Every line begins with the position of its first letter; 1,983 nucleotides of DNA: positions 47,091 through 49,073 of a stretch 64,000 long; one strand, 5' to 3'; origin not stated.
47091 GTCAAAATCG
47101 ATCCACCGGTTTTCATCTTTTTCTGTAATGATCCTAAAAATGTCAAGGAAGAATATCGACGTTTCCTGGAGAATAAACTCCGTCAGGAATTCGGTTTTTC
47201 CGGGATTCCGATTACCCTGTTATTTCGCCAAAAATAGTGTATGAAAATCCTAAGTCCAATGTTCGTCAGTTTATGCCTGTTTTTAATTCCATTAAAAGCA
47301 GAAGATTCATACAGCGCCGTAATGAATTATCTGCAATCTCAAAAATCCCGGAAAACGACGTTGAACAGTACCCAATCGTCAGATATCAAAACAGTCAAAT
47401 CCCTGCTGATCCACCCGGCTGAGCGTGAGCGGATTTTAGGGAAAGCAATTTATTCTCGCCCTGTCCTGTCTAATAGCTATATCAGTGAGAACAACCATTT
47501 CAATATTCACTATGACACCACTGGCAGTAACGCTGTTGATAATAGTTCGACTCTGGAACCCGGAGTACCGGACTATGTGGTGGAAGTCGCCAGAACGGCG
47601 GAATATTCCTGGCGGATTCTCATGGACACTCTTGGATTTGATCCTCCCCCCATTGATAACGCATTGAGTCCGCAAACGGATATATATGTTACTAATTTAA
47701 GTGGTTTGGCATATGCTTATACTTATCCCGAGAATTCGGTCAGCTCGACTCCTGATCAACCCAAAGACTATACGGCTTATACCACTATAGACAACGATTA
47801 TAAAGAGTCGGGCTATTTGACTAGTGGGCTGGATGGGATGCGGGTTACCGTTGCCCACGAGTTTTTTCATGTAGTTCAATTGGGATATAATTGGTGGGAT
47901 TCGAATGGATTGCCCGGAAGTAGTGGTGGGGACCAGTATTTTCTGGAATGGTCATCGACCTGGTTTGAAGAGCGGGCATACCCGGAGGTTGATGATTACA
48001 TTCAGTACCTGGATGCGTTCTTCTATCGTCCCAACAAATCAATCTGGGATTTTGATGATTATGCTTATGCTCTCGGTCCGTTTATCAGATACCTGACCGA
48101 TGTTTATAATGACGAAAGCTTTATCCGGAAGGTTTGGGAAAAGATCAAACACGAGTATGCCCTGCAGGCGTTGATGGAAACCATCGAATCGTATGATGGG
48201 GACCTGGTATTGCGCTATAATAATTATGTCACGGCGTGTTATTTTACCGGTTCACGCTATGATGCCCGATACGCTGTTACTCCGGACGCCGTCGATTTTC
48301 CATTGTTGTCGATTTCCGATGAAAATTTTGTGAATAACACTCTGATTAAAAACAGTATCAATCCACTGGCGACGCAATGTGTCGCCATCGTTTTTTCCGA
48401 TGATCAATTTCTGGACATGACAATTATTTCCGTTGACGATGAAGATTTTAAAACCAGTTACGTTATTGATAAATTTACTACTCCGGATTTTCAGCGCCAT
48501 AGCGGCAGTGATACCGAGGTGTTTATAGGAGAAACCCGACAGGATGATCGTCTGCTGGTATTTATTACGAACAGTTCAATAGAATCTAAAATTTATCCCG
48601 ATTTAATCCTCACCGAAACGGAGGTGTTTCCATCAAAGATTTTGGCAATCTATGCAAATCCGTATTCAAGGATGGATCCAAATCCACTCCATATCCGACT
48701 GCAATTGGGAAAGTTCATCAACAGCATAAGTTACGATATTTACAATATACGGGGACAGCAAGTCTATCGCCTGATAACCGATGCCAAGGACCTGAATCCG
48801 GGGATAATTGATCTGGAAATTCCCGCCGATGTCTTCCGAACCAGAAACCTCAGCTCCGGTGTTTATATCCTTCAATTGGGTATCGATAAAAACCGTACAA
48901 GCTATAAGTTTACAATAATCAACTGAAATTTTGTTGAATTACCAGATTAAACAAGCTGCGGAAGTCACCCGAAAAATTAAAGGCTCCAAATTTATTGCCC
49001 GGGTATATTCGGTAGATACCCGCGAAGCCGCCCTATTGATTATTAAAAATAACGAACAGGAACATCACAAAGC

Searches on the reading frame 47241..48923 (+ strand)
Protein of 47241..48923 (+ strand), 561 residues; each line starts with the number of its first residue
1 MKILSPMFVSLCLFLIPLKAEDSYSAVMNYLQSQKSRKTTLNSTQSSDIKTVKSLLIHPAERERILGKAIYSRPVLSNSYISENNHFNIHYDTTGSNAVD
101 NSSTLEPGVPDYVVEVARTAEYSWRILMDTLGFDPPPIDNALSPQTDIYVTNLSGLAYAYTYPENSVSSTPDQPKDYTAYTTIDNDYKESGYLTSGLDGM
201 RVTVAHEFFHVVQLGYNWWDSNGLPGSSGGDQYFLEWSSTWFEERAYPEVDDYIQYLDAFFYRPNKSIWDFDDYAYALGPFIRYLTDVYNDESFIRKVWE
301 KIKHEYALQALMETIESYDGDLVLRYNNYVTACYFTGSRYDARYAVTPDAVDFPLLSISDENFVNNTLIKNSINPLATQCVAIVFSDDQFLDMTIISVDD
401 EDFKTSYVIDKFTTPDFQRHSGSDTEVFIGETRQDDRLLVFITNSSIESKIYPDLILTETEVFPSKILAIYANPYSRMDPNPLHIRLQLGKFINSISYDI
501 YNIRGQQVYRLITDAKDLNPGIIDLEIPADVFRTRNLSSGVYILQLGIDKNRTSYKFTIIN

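Call 51: search_protein_families(library=pfam, proteins=[window:47241-48923:+], max_evalue=0.00001)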
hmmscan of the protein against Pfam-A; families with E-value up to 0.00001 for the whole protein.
window:47241-48923:+ (561 aa): 1 family
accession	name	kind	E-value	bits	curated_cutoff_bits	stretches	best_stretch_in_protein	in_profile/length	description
PF19527.4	DUF6055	-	9.5e-08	31.8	27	1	76-305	27-233/417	Family of unknown function (DUF6055)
